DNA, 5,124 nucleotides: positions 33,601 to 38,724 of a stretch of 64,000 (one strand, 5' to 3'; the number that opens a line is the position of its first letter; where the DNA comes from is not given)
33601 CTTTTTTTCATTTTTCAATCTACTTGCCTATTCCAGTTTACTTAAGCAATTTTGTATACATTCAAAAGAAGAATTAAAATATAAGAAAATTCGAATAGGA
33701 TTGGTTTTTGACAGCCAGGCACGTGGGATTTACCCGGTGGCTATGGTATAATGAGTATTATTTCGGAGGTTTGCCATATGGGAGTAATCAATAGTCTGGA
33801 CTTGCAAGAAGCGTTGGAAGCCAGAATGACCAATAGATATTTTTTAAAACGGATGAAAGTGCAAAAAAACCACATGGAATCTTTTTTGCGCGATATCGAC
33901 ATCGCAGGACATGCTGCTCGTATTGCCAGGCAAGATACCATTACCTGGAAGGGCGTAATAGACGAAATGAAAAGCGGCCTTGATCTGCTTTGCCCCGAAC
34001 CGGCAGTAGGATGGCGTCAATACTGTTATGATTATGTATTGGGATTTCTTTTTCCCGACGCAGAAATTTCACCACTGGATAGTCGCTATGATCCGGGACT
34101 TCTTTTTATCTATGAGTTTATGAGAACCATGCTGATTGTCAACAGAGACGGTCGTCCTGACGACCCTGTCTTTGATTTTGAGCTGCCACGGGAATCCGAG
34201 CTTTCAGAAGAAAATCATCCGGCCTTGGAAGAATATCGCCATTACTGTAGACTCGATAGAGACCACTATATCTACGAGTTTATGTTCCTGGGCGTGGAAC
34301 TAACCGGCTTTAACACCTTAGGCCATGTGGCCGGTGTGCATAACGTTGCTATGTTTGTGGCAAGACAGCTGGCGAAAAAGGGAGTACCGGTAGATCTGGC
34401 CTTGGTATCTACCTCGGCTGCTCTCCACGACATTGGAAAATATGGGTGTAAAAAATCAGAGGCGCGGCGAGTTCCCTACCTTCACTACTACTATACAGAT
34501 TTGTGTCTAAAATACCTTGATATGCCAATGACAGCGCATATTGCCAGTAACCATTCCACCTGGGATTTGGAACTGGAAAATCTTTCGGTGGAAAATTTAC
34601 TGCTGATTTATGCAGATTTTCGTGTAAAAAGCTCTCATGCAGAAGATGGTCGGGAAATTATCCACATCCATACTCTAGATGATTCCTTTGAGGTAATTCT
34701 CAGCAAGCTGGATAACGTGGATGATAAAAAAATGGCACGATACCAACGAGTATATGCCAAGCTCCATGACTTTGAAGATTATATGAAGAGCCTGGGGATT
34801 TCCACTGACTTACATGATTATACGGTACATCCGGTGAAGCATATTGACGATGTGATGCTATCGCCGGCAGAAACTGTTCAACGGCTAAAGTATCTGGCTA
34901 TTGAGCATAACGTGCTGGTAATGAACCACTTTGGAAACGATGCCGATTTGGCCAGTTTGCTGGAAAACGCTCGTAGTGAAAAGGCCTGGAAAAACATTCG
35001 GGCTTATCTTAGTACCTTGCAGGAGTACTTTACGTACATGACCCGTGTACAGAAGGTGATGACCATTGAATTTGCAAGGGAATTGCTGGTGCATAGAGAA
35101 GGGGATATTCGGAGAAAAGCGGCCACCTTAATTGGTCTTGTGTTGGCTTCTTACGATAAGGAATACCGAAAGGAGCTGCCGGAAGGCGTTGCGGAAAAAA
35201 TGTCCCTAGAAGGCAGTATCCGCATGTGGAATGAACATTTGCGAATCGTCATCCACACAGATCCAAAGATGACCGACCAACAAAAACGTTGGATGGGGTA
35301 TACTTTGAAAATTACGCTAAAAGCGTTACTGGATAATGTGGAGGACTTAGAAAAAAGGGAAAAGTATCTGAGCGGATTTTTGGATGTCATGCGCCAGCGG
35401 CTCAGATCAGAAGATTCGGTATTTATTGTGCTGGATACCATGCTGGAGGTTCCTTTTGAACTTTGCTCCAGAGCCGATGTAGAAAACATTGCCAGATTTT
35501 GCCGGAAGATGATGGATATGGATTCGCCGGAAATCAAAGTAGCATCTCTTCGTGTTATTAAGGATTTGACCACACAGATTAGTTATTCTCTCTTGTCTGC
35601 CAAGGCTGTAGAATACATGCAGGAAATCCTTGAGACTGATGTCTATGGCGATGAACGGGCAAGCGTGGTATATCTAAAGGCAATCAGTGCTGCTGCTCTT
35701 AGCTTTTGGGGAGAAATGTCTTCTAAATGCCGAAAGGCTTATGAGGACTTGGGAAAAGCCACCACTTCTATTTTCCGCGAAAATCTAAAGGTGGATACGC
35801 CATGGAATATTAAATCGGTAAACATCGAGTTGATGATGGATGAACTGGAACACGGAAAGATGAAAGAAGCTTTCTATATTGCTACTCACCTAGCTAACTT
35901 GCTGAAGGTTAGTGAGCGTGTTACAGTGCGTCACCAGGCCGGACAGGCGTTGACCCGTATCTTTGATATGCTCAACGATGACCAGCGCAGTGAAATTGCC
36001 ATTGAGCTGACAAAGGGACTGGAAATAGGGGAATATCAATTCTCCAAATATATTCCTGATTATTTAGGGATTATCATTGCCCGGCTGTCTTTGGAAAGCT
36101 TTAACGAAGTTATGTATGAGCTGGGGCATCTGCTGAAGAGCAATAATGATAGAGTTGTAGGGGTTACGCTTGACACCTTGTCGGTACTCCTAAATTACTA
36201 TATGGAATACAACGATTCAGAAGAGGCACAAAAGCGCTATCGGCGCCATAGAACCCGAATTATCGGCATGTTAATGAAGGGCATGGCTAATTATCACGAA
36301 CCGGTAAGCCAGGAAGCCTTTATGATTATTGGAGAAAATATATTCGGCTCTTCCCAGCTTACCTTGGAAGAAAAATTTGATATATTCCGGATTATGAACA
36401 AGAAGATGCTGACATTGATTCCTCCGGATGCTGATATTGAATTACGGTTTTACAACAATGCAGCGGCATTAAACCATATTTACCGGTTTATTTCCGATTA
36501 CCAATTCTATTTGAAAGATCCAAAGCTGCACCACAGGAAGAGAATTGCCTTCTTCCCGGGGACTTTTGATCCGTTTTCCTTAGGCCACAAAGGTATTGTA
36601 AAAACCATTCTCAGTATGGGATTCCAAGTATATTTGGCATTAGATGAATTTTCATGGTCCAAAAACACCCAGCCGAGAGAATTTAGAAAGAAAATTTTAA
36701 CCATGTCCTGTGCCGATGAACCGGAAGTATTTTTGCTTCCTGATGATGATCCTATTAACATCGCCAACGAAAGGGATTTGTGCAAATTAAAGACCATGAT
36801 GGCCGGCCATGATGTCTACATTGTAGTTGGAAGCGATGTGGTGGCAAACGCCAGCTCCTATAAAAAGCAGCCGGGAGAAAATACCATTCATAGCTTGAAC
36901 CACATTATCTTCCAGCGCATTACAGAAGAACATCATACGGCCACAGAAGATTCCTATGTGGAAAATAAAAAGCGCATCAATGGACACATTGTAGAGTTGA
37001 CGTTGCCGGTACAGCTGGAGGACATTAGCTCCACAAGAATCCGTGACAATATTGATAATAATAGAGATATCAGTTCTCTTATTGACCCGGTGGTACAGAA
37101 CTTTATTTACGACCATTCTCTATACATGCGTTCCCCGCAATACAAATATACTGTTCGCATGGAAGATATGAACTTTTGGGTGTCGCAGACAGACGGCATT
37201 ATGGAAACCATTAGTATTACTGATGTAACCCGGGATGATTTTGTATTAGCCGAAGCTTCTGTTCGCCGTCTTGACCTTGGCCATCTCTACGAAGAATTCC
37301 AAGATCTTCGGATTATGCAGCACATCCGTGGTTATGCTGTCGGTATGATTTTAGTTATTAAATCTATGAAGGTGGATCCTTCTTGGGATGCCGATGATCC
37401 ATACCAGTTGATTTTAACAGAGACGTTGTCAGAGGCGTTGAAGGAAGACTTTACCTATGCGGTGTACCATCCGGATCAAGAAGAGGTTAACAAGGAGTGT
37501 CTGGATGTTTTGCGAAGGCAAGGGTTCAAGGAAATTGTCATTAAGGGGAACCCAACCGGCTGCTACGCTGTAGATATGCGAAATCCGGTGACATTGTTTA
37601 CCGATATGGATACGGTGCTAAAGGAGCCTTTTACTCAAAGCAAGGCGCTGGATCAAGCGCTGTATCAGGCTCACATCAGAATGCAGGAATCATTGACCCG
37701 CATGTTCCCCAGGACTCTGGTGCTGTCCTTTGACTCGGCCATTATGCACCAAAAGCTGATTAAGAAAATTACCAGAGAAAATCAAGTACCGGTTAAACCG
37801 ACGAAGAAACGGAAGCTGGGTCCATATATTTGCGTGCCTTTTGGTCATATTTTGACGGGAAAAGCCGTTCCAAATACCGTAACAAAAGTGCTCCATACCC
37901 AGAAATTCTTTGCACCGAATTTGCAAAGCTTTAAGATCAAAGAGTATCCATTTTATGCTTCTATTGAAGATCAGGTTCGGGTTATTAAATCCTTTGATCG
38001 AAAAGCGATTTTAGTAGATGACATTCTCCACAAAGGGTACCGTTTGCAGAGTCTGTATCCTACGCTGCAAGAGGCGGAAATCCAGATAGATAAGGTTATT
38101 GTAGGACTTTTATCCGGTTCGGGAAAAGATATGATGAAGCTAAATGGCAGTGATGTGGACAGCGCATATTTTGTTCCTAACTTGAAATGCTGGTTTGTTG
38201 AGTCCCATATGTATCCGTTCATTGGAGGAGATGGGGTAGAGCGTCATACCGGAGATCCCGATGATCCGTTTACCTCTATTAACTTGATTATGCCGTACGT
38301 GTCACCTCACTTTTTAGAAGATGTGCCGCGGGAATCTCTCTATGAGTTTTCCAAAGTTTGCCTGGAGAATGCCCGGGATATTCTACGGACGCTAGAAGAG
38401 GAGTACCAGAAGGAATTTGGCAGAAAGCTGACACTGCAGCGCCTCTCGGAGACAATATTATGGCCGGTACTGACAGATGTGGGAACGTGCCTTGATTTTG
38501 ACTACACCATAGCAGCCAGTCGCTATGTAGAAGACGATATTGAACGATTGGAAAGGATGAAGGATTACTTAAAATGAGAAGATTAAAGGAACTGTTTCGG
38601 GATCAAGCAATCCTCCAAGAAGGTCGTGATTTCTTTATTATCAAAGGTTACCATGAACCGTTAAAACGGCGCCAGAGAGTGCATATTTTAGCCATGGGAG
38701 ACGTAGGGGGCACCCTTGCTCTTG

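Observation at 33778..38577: Giant HD / HEAT-like / NMNAT / PRTase-like fusion protein with no characterised counterpart known to me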

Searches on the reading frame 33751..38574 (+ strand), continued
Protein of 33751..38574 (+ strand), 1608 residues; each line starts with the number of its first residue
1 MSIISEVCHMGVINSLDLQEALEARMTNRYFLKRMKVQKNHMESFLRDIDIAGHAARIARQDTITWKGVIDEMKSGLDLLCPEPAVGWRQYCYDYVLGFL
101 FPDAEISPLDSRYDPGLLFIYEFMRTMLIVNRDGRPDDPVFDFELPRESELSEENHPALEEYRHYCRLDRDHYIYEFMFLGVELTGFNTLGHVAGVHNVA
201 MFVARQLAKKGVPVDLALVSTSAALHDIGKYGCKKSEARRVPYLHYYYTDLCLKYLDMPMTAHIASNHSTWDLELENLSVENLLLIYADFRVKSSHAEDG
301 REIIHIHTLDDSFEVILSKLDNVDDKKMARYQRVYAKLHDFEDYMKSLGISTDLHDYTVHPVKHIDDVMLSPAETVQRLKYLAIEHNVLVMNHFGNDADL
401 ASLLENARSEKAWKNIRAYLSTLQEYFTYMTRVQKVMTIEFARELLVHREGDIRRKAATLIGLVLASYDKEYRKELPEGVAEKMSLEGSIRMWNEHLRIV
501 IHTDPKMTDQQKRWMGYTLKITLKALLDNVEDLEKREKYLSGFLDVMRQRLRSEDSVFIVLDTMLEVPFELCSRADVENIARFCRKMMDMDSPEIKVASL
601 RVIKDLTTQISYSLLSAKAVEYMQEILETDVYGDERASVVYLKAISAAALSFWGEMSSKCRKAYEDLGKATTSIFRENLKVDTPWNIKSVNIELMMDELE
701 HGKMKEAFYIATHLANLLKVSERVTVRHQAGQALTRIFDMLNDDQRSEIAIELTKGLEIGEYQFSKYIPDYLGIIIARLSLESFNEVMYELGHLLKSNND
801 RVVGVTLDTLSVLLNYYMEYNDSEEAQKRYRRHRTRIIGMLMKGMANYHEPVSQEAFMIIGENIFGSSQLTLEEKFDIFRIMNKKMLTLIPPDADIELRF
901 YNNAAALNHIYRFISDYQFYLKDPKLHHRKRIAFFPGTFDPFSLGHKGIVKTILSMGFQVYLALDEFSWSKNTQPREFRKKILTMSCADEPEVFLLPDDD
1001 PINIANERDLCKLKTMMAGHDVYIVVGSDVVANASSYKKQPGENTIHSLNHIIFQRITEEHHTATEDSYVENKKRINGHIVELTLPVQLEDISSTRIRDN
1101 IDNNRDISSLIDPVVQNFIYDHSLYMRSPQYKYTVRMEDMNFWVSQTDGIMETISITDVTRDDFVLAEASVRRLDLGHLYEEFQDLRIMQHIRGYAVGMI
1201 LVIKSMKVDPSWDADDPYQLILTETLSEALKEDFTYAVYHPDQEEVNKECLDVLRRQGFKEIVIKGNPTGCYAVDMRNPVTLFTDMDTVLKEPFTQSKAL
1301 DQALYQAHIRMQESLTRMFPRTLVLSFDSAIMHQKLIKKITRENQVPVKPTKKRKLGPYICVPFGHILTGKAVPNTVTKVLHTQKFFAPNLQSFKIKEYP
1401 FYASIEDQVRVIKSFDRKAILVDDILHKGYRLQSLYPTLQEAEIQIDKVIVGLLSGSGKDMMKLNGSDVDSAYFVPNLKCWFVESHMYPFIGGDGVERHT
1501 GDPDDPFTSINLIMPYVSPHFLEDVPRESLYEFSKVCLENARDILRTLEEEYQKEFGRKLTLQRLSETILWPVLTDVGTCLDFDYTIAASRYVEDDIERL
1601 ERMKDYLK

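Call 19: find_related_loci(query=A1, collection=genome_contigs, flank=7000)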
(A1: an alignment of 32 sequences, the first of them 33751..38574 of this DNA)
Query A1 (1608 aa) in genome_contigs; peptide patterns used: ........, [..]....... (x = any residue, [..] = any of these).
600 stretches matched a pattern (row limit reached: there are more); 586 encode a relative of the query (tblastn E <= 1e-3); the best 80 are kept; 80 distinct loci.
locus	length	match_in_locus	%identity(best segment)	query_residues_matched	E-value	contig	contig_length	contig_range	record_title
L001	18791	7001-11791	58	17-1607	0e+0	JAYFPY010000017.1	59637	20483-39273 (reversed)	MAG: Eubacteriaceae bacterium isolate CA_144 c_CA_000000027613, whole genome shotgun sequence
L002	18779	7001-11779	55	15-1607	0e+0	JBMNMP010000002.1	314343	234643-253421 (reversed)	MAG: Anaerovoracaceae bacterium isolate SBF912LR0HQ0203 contig_36621, whole genome shotgun sequence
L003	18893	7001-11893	53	10-1607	0e+0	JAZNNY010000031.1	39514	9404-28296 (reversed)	MAG: Lentihominibacter sp. isolate T1900044653_TS20190119.MAGScoT_cleanbin_000026 SGB_1454_k141_996862, whole genome sho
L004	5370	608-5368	51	22-1599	0e+0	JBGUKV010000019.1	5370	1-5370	MAG: Candidatus Copromorpha sp. isolate ruminal_MAG_272 ruminal_MAG_272_contig_0019, whole genome shotgun sequence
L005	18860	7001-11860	50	10-1605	0e+0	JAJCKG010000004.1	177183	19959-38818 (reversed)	Bacterium 210820-DFI.6.37 strain DFI.6.37 BCOECCGG_4, whole genome shotgun sequence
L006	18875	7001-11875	49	4-1604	0e+0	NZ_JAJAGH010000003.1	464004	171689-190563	Hominibacterium faecale strain SF3 contig3, whole genome shotgun sequence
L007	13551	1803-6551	54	17-1604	0e+0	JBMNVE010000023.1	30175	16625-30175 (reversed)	MAG: Anaerovoracaceae bacterium isolate SBF912SR6HQ0017 scaffold_2618_c1, whole genome shotgun sequence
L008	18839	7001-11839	48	14-1605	0e+0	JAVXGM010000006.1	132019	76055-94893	MAG: Anaerovoracaceae bacterium isolate CGS5Y3-bin91 NODE_87_length_132019_cov_28.556811, whole genome shotgun sequence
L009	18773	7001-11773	50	17-1604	0e+0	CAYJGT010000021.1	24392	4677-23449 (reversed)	MAG TPA_asm: uncultured Oscillospiraceae bacterium isolate ERP123703_co1_81 genome assembly, contig: NODE_2081_length_24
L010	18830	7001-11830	47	18-1605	0e+0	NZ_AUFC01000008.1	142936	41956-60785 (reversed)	Anaerovorax odorimutans DSM 5092 K292DRAFT_scaffold00006.6_C, whole genome shotgun sequence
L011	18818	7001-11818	46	22-1605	0e+0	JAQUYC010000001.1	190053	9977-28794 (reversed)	MAG: Eubacteriales bacterium isolate STD2_228 NODE_136_length_190053_cov_6.432842_Sandtown_D2, whole genome shotgun sequ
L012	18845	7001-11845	46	22-1608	0e+0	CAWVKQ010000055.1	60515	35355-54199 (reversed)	MAG: Bacillota bacterium isolate metabat2_coassembly_bwa.740 MAG genome assembly, contig: k87_495414, whole genome shotg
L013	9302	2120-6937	45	26-1607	0e+0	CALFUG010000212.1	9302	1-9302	MAG TPA_asm: uncultured Clostridia bacterium isolate SRR7299214_bin.53_CONCOCT_v1.1_MAG genome assembly, contig: ERZ7829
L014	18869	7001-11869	45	8-1605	0e+0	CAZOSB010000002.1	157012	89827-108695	MAG TPA_asm: uncultured Anaerovorax sp. isolate SRP242652_co4_52 genome assembly, contig: NODE_23_length_157012_cov_30.5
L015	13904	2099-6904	45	25-1607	0e+0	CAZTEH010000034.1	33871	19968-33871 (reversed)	MAG TPA_asm: uncultured Oscillospiraceae bacterium isolate SRP302447_co4_101 genome assembly, contig: NODE_3475_length_3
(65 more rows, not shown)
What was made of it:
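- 33778..38577 (+): Giant gene: 1599 aa from ATG 33778 (the ORF opens at 33751; residue numbers in this report count from 33751). Full-length homologues occur in at least 586 species genomes (call 19).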

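Call 51: search_protein_families(library=padloc, proteins=[window:33778-38574:+], max_evalue=0.01)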
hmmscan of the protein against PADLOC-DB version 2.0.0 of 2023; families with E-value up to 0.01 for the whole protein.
window:33778-38574:+ (1599 aa): 0 families
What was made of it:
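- Tried and rejected: No PADLOC hit for any of the three proteins (call 51).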

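Call 73: search_dna_similar(query=window:33778-38574:+, collection=plasmids, mode=protein, max_rows=8)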
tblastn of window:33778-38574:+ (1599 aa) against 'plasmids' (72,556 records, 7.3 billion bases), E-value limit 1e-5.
Records with a match: 1; places in all: 1; records where one place covers at least 80% of the query: 1.
Best place of each record, by identity: <60% 1.
By first word of the organism name: Acetoanaerobium 1.
By predicted mobility (MOB-suite, as given by PLSDB): non-mobilizable 1.
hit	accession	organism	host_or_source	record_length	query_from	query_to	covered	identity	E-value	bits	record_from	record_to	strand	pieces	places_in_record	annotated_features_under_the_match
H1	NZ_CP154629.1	Acetoanaerobium noterae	cell culture,Sludge of a digestion ...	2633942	73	1595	95%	36.1%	0e+0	898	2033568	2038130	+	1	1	none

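Call 74: search_dna_similar(query=window:33778-38574:+, collection=phages, mode=protein, max_rows=8)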
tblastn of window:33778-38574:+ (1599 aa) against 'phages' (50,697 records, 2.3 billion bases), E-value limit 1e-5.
No match.
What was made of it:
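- No hit to defence-system models, and no phage copy (calls 51, 74).
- Tried and rejected: No phage copy (call 74).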

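Call 75: get_annotated_region(hit=H1, flank=9000)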
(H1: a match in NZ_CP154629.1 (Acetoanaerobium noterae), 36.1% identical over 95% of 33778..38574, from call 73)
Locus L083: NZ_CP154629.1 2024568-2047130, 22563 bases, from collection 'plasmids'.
description: Acetoanaerobium noterae strain DSL2 plasmid pTPELB2, complete sequence
organism: Acetoanaerobium noterae (NCBI taxid 745369)
taxonomy: Bacteria; Bacillota; Clostridia; Peptostreptococcales; Filifactoraceae; Acetoanaerobium; Acetoanaerobium noterae
host: -; source: cell culture,Sludge of a digestion tower of a wastewater treatment plant; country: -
typing (MOB-suite, as given by PLSDB): non-mobilizable
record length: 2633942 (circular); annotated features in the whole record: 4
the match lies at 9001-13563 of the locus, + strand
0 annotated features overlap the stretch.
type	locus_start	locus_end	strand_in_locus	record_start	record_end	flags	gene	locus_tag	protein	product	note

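Call 89: search_protein_families(library=pfam, proteins=[L083:4042-5220:-, L083:5378-6526:-, L083:6638-7885:-, L083:7912-8703:-, L083:13589-14851:+, L083:14890-15933:+, L083:16193-16834:-, L083:16956-17564:-, L083:18043-19293:-, L083:19296-20786:-], max_evalue=0.001)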
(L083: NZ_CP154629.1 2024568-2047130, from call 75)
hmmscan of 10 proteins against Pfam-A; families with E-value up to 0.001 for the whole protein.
L083:4042-5220:- (392 aa): 1 family
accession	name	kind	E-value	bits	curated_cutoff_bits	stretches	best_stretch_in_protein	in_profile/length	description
PF00990.26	GGDEF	-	1.5e-19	70.8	23.8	1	254-363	2-110/161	Diguanylate cyclase, GGDEF domain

L083:5378-6526:- (382 aa): 0 families

L083:6638-7885:- (415 aa): 3 families
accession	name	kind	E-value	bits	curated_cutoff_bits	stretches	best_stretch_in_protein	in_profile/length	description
PF01595.25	CNNM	-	1.6e-62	210.9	28.4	1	10-188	2-181/181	Cyclin M transmembrane N-terminal domain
PF03471.22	CorC_HlyC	-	2.1e-24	85.8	27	1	341-413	3-77/81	Transporter associated domain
PF00571.33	CBS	-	8e-15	55.4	24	2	203-257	1-52/57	CBS domain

L083:7912-8703:- (263 aa): 0 families

L083:13589-14851:+ (421 aa): 1 family
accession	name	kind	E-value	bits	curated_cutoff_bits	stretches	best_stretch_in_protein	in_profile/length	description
PF00056.29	Ldh_1_N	-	5e-06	27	27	1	128-266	3-135/141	lactate/malate dehydrogenase, NAD binding domain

L083:14890-15933:+ (348 aa): 1 family
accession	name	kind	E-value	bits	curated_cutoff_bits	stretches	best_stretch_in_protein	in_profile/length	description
PF03358.20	FMN_red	-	1.2e-15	57.9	24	1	162-317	1-149/152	NADPH-dependent FMN reductase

L083:16193-16834:- (213 aa): 1 family
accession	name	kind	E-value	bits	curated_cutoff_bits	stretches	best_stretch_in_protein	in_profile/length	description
PF04024.17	PspC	-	8.5e-26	90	25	1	44-99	2-58/58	PspC domain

L083:16956-17564:- (202 aa): 2 families
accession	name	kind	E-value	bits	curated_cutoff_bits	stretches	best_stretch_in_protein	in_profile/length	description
PF02777.23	Sod_Fe_C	-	1.3e-41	141.3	20.9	1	97-197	2-102/102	Iron/manganese superoxide dismutases, C-terminal domain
PF00081.27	Sod_Fe_N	-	4.1e-33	114.1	27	1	2-89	2-82/82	Iron/manganese superoxide dismutases, alpha-hairpin domain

L083:18043-19293:- (416 aa): 11 families
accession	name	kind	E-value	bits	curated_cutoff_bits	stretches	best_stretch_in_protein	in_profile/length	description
PF07992.20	Pyr_redox_2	-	1.2e-32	114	26.1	1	2-294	1-277/291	Pyridine nucleotide-disulphide oxidoreductase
PF13738.12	Pyr_redox_3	-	3.4e-13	50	30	1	5-291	1-305/305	Pyridine nucleotide-disulphide oxidoreductase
PF00890.30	FAD_binding_2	-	1.2e-10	41.6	20.4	1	4-39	2-36/414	FAD binding domain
PF00070.33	Pyr_redox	-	2.7e-09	37.8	22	0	154-226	2-80/82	Pyridine nucleotide-disulphide oxidoreductase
PF12831.13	FAD_oxidored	-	2.8e-09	37.2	27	1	3-73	1-70/416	FAD dependent oxidoreductase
PF03486.20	HI0933_like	-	1.6e-07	31.5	50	1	3-38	2-36/244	HI0933-like protein Rossmann domain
PF01266.30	DAO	-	9.5e-07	29.1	27.9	1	4-38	2-35/353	FAD dependent oxidoreductase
PF13450.12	NAD_binding_8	-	9.1e-06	26.3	21.9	1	6-41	1-35/68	NAD(P)-binding Rossmann-like domain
PF01134.28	GIDA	-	5.9e-05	22.7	22.1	1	3-38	1-36/391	Glucose inhibited division protein A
PF01946.23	Thi4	-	0.00052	19.8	26.2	0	3-39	19-55/235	Thi4 family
PF01494.25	FAD_binding_3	-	0.00079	19.2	22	0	2-35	2-34/349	FAD binding domain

L083:19296-20786:- (496 aa): 9 families
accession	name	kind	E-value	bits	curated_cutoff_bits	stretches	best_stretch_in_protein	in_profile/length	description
PF01266.30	DAO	-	3.5e-67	227.9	27.9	1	19-369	1-353/353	FAD dependent oxidoreductase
PF04324.20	Fer2_BFD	-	4.3e-16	59.4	26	1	414-467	1-49/50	BFD-like [2Fe-2S] binding domain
PF13738.12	Pyr_redox_3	-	1.4e-11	44.7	30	1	177-221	93-137/305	Pyridine nucleotide-disulphide oxidoreductase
PF07992.20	Pyr_redox_2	-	1e-07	32.1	26.1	1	18-99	1-79/291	Pyridine nucleotide-disulphide oxidoreductase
PF00070.33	Pyr_redox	-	3.3e-06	27.9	22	0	20-59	2-41/82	Pyridine nucleotide-disulphide oxidoreductase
PF03486.20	HI0933_like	-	2.4e-05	24.3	50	0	169-220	113-166/244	HI0933-like protein Rossmann domain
PF02254.24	TrkA_N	-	2.5e-05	25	23.8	1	20-66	1-47/116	TrkA-N domain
PF13450.12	NAD_binding_8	-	0.00028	21.6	21.9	1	22-51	1-30/68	NAD(P)-binding Rossmann-like domain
PF01946.23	Thi4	-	0.00063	19.5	26.2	0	17-56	17-57/235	Thi4 family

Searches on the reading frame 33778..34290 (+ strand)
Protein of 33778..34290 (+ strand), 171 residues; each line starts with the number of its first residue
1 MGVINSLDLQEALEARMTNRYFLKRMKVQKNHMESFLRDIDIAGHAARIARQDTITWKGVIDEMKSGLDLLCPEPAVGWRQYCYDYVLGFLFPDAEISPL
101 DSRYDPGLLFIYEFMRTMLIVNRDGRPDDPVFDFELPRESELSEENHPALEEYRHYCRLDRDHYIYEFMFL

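Call 37: search_protein_families(library=pfam, proteins=[window:33778-34290:+], max_evalue=10)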
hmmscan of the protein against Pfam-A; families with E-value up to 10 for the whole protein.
window:33778-34290:+ (171 aa): 0 families
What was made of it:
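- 33778..34290 (+): N-terminal all-helical region (aa 10-180), unassigned. No Pfam hit (call 37).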
